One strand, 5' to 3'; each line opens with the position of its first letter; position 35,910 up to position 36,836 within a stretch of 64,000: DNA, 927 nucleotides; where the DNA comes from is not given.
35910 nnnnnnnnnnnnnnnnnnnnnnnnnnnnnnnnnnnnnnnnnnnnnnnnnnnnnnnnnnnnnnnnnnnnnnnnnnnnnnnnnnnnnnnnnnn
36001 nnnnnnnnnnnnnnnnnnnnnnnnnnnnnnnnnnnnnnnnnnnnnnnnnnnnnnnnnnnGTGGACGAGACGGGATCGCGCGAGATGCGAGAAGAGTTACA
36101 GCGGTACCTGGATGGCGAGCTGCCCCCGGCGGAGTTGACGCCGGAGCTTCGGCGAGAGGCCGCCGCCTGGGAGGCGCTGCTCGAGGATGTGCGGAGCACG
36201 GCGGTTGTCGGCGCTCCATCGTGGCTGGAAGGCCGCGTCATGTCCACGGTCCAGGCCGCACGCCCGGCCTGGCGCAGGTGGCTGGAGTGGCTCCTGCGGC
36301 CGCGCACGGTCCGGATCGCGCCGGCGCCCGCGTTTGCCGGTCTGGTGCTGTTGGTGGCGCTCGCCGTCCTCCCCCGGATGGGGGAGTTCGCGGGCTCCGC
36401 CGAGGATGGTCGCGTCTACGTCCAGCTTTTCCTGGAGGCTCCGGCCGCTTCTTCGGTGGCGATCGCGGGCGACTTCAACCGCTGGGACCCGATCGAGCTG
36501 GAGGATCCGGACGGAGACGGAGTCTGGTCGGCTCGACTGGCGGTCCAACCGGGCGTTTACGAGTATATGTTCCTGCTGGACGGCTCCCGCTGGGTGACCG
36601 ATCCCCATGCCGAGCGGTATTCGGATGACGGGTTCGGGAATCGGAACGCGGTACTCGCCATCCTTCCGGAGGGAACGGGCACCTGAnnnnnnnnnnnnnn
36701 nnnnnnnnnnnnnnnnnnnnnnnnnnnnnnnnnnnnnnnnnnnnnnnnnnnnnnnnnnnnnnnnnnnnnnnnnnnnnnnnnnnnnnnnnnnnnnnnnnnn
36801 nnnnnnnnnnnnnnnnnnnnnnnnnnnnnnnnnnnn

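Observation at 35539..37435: ECF sigma factor paired with an anti-sigma factor fused to a CBM48/AMPK-beta-like carbohydrate-binding domain, followed by a secreted protein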

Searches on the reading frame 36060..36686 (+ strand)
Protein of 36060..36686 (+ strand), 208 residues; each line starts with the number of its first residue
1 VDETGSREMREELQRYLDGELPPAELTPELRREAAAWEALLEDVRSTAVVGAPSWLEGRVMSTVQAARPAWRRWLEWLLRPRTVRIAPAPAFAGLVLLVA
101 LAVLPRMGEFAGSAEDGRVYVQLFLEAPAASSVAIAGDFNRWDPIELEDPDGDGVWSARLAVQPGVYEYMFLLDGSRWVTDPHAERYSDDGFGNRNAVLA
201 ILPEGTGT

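Call 3: search_protein_families(library=pfam, proteins=[window:36060-36686:+], max_evalue=1)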
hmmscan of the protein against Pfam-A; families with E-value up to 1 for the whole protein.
window:36060-36686:+ (208 aa): 4 families
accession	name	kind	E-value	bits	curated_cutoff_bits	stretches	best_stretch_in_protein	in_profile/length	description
PF16561.11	AMPK1_CBM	-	3.8e-08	33.8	26.8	1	130-202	11-80/85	Glycogen recognition site of AMP-activated protein kinase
PF02922.24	CBM_48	-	8.2e-07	29.7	22.4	1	117-184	11-83/83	Carbohydrate-binding module 48 (Isoamylase N-terminal domain)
PF13490.11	zf-HC2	-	0.02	15.4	22.2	1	7-26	2-21/35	Putative zinc-finger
PF09678.15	Caa3_CtaG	-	0.024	14.4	27.7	1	50-104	61-116/237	Cytochrome c oxidase caa3 assembly factor (Caa3_CtaG)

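Call 6: search_protein_families(library=ncbifam, proteins=[window:36060-36686:+], max_evalue=1)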
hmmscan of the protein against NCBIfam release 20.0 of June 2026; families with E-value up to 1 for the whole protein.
window:36060-36686:+ (208 aa): 6 families
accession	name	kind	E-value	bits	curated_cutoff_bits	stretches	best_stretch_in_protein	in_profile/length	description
NF008967.0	PRK12313.1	equivalog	0.00054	18.4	577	1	116-176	35-98/633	1,4-alpha-glucan branching protein GlgB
NF003811.1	PRK05402.1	equivalog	0.0091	14.6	741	1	120-171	30-83/619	1,4-alpha-glucan branching protein GlgB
NF052375.1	antisigma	equivalog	0.012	15.6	100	1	27-135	25-131/217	anti-sigma factor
TIGR01515.1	branching_enzym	equivalog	0.028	13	463.95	1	115-157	24-68/607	1,4-alpha-glucan branching enzyme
TIGR02402.1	trehalose_TreZ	equivalog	0.13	10.5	538.8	1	127-192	7-69/545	malto-oligosyltrehalose trehalohydrolase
NF053788.1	GlcNAc_PG_deac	equivalog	0.14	11.6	280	1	11-82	119-190/241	N-acetylglucosaminyl phosphatidylglycerol deacetylase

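Call 8: find_homologous_proteins(query=window:36060-36686:+, max_evalue=0.001)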
Query window:36060-36686:+ (208 aa): 967 proteins with E <= 0.001 among 3640 candidates; the best 120 are listed.
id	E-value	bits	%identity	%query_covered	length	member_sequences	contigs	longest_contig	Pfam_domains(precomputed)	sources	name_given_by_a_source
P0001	1.3e-132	458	100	100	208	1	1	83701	PF02922.25,PF16561.12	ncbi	-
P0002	1.5e-97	343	78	98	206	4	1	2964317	PF02922.25,PF16561.12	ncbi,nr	ncbi:MAG: glycogen-binding domain-containing protein [Gemmatimonadota bacterium]|nr:MAG: glycogen-bi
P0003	2.8e-91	323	76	96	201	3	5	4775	PF02922.25,PF16561.12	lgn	-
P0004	1.9e-90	320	72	97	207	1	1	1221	PF16561.12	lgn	-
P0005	3.9e-89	316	71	100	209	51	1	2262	PF02922.25,PF16561.12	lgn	-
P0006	9.5e-89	315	72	100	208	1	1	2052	PF02922.25,PF16561.12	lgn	-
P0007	4.9e-88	312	73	96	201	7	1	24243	PF02922.25,PF16561.12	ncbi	-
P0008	1.2e-87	311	72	96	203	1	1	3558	PF02922.25,PF16561.12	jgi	-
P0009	2.0e-87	310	72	96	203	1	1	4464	PF02922.25,PF16561.12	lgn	-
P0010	4.5e-87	309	73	96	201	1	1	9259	PF02922.25,PF16561.12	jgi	jgi:hypothetical protein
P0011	1.2e-86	308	72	96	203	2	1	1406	PF02922.25,PF16561.12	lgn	-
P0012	3.3e-86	306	71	96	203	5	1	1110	PF02922.25,PF16561.12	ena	-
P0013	3.8e-86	306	73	97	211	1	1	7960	PF02922.25,PF16561.12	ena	-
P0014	9.6e-86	305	70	100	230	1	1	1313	PF02922.25,PF16561.12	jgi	jgi:hypothetical protein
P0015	2.1e-85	304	69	100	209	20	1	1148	PF02922.25,PF16561.12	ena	-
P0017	2.2e-83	297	68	98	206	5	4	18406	PF02922.25,PF16561.12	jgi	jgi:hypothetical protein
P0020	8.2e-76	272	63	97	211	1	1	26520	PF02922.25,PF16561.12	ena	-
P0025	1.3e-74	269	66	96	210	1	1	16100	PF02922.25,PF16561.12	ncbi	-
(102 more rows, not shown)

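Call 12: find_related_loci(query=A1, collection=genome_contigs, flank=6000)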
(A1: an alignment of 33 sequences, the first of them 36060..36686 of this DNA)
Query A1 (208 aa) in genome_contigs; peptide patterns used: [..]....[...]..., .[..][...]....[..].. (x = any residue, [..] = any of these).
600 stretches matched a pattern (row limit reached: there are more); 491 encode a relative of the query (tblastn E <= 1e-3); the best 80 are kept; 80 distinct loci.
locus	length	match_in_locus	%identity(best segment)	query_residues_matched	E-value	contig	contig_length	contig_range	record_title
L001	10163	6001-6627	70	1-208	7e-84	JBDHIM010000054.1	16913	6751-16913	MAG: Gemmatimonadota bacterium isolate BHB10-2_Bin_296 BHB10-2_Bin_296_scaffold_26978, whole genome shotgun sequence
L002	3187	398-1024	70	1-208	8e-82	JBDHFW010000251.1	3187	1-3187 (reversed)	MAG: Gemmatimonadota bacterium isolate M8-58_Bin_309 M8-58_Bin_309_scaffold_246947, whole genome shotgun sequence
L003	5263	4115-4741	70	1-208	2e-80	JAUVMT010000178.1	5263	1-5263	MAG: Gemmatimonadales bacterium isolate CSMAG_591 CSMAG_591_k141_278504_length_5263_cov_13.9244, whole genome shotgun se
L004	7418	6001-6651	63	1-206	9e-66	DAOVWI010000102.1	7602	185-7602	MAG TPA_asm: Gemmatimonadales bacterium isolate CSMAG_1727 CSMAG_1727_k141_3143459_length_7602_cov_11.9676, whole genome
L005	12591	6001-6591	53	7-201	1e-57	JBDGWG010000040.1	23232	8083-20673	MAG: Gemmatimonadota bacterium isolate M3-2_Bin_396 M3-2_Bin_396_scaffold_7943, whole genome shotgun sequence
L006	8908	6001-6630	53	9-208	7e-57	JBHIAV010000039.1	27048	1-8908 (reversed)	MAG: Gemmatimonadota bacterium isolate K_2_bin.6 NODE_657_length_27048_cov_10.137147, whole genome shotgun sequence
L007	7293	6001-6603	51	9-201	1e-56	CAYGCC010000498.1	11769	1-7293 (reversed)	MAG TPA_asm: uncultured Gemmatimonadota bacterium isolate ERP108616_co1_93 genome assembly, contig: k119_2158344, whole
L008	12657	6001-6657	52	6-207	4e-55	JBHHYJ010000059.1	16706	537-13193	MAG: Gemmatimonadota bacterium isolate Maj_2_bin.59 NODE_1768_length_16706_cov_15.769684, whole genome shotgun sequence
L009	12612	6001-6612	48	8-201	8e-55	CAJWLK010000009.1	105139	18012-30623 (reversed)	MAG TPA_asm: uncultured Gemmatimonadetes bacterium isolate ERR599156_bin.217_MetaBAT_v2.12.1_MAG genome assembly, contig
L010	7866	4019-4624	49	9-201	9e-55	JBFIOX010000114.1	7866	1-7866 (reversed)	MAG: Gemmatimonadota bacterium isolate Mix_sand12.2021.10.Z.34 k141_610801_length_7866_cov_10.0000, whole genome shotgun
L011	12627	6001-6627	47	3-201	5e-54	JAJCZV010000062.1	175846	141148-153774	MAG: Gemmatimonadota bacterium isolate OFTM271 OFTM271_61, whole genome shotgun sequence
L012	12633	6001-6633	49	2-201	4e-54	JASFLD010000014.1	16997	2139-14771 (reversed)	MAG: Gemmatimonadales bacterium isolate D0817M02metaG_sub_Bin_188 D0817M02metaG_FD_scaffold_927_c1, whole genome shotgun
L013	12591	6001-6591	54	9-201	6e-54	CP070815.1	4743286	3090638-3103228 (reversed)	MAG: Gemmatimonadota bacterium isolate bin118 chromosome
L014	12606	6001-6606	50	9-201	2e-53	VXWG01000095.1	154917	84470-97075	MAG: Candidatus Palauibacter irciniicola isolate SB0668_bin_12 NODE_30_length_154917_cov_24.957181, whole genome shotgun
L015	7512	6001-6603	47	9-203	1e-53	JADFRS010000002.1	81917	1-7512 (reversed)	MAG: Gemmatimonadetes bacterium isolate B89T1B8 B89T1B8_NODE362, whole genome shotgun sequence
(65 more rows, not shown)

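Call 25: predict_structure(alignment_id=A1)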
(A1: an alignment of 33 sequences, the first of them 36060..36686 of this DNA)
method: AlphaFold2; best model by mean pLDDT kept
length: 208 residues; sequences in the alignment: 33
mean_pLDDT: 77.8   pTM: 0.49
mean pLDDT of the five models: 77.8, 77.3, 75.7, 74.8, 71.1
residues with pLDDT >= 90: 74; 70-90: 66; 50-70: 47; < 50: 21
segments of 3 or more residues with pLDDT < 50: 81-86, 107-114, 206-208
pLDDT, mean of each block of 10 residues (from residue 1): 83 91 92 89 68 67 63 62 47 64 51 62 94 94 94 96 91 94 85 80 64
secondary structure, 60 per line:
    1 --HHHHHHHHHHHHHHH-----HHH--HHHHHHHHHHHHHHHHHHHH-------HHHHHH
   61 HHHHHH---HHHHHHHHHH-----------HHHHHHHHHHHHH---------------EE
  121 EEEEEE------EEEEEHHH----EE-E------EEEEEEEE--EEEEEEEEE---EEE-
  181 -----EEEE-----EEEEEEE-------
elements in order: H3-17 H28-47 H55-66 H70-79 H91-103 E119-126 E133-137 E155-162 E165-173 E177-179 E186-189 E195-201

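Call 27: find_encoding_contigs(protein=P0002, flank=4000, max_places=3)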
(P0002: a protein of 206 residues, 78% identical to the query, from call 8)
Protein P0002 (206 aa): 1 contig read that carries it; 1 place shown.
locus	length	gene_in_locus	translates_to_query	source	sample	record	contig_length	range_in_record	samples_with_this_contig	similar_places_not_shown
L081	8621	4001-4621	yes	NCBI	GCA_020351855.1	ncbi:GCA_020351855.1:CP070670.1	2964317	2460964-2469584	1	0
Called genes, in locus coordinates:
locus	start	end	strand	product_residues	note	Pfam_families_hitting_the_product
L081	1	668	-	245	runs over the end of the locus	-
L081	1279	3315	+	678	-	PF00528:BPD_transp_1, PF00005:ABC_tran, PF13304:AAA_21 (faint), PF08402:TOBE_2 (faint)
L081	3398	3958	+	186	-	PF07638:Sigma70_ECF (faint), PF04542:Sigma70_r2, PF08281:Sigma70_r4_2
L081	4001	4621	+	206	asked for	PF02922:CBM_48 (weak), PF16561:AMPK1_CBM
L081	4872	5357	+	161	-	-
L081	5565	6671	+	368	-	PF00108:Thiolase_N, PF08545:ACP_syn_III, PF08541:ACP_syn_III_C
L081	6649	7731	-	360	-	PF15902:Sortilin-Vps10 (faint), PF25852:DUF6242_C (faint), PF02012:BNR (faint)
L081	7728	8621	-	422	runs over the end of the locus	PF03453:MoeA_N, PF00994:MoCF_biosynth, PF03454:MoeA_C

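Call 29: fold_search(model_id=the predicted structure, library=pdb)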
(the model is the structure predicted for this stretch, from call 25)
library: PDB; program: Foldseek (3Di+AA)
matches with E <= 10: 1543; with E <= 0.001: 108
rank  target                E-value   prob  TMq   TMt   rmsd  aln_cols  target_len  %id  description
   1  4cff_D                1.4e-07  1.00  0.35  0.42   3.0        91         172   19  Structure of full length human AMPK in complex with a small molecule activator, a thienopyridone derivative (A-769662) (released 2013-12-25)
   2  4cfe_D                2.8e-07  1.00  0.34  0.42   2.2        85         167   21  Structure of full length human AMPK in complex with a small molecule activator, a benzimidazole derivative (991) (released 2013-12-25)
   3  6c9g_B                3.0e-07  1.00  0.37  0.43   1.5        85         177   21  AMP-activated protein kinase bound to pharmacological activator R739 (released 2018-11-28)
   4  6c9h_B                3.2e-07  1.00  0.37  0.45   1.5        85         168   21  non-phosphorylated AMP-activated protein kinase bound to pharmacological activator R734 (released 2018-11-28)
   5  4cfe_B                3.2e-07  1.00  0.35  0.43   3.0        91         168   19  Structure of full length human AMPK in complex with a small molecule activator, a benzimidazole derivative (991) (released 2013-12-25)
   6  6c9f_B                4.0e-07  1.00  0.37  0.43   1.5        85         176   21  AMP-activated protein kinase bound to pharmacological activator R734 (released 2018-11-28)
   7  4cff_B                4.0e-07  1.00  0.37  0.45   2.8        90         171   19  Structure of full length human AMPK in complex with a small molecule activator, a thienopyridone derivative (A-769662) (released 2013-12-25)
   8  3nme_A                4.9e-07  1.00  0.39  0.28   2.5        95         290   23  Structure of a plant phosphatase (released 2010-08-11)
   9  6c9j_B                6.2e-07  1.00  0.36  0.42   1.5        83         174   22  AMP-activated protein kinase bound to pharmacological activator R734 (released 2018-11-28)
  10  3nme_B                6.6e-07  1.00  0.37  0.27   2.4        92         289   24  Structure of a plant phosphatase (released 2010-08-11)
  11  5ezv_B                7.1e-07  1.00  0.34  0.37   2.2        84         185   21  X-ray crystal structure of AMP-activated protein kinase alpha-2/alpha-1 RIM chimaera (alpha-2(1-347)/alpha-1(349-401)/ (released 2016-03-09)
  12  5t5t_B                8.5e-07  1.00  0.33  0.42   2.3        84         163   21  AMPK bound to allosteric activator (released 2017-03-29)
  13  4pyh_A                9.0e-07  1.00  0.38  0.27   2.1        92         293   24  Phospho-glucan bound structure of starch phosphatase Starch EXcess4 reveals the mechanism for C6-specificty (released 2014-04-23)
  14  5kq5_B                1.0e-06  1.00  0.36  0.46   1.7        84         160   21  AMPK bound to allosteric activator (released 2016-08-17)
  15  2qlv_B                1.2e-06  1.00  0.37  0.49   5.7        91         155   22  Crystal structure of the heterotrimer core of the S. cerevisiae AMPK homolog SNF1 (released 2007-09-25)
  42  6rzn_B                7.4e-06  1.00  0.34  0.21   3.4        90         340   26  Crystal structure of the N-terminal carbohydrate binding module family 48 and ferulic acid esterase from the multi-enz (released 2019-09-25)
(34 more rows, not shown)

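Call 30: find_related_loci(query=window:36084-36686:+, collection=metagenome_contigs, flank=3000)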
Query window:36084-36686:+ (200 aa) in metagenome_contigs; peptide patterns used: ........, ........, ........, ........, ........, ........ (x = any residue, [..] = any of these).
600 stretches matched a pattern (row limit reached: there are more); 10 encode a relative of the query (tblastn E <= 1e-3); 10 distinct loci.
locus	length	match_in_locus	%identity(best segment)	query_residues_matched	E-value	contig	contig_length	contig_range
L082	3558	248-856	72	1-200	3e-82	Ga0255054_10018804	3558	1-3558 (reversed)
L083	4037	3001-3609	72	1-200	8e-82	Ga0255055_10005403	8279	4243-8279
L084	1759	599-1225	51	1-194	3e-58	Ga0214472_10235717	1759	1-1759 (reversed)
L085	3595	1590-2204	46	1-193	7e-48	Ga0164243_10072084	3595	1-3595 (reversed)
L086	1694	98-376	60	103-193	1e-31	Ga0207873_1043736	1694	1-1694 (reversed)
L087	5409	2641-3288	34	3-199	4e-27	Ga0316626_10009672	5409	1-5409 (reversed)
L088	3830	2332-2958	32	1-193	9e-26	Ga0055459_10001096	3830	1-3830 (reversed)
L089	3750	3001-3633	31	2-193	4e-24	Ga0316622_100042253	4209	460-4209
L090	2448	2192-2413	51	120-193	2e-22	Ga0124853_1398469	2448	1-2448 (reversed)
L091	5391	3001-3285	42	102-194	4e-21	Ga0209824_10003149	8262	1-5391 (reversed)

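Call 31: find_encoding_contigs(protein=P0007, flank=2500, max_places=2)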
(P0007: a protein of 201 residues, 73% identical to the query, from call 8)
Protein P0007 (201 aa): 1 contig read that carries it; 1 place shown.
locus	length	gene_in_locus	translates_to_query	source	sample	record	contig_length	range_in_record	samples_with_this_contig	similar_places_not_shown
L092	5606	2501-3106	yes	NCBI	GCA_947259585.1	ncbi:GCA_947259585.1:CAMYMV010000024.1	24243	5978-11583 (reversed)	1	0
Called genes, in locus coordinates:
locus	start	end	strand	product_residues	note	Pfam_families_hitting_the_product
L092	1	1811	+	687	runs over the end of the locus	PF00528:BPD_transp_1, PF00005:ABC_tran, PF13304:AAA_21 (faint)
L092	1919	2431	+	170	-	PF07638:Sigma70_ECF (faint), PF04542:Sigma70_r2, PF08281:Sigma70_r4_2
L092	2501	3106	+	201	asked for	PF02922:CBM_48 (weak), PF16561:AMPK1_CBM (weak)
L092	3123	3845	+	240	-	-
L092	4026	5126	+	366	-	PF00108:Thiolase_N (weak), PF08545:ACP_syn_III, PF08541:ACP_syn_III_C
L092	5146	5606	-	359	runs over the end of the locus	PF15902:Sortilin-Vps10 (faint), PF25852:DUF6242_C (faint), PF02012:BNR (faint)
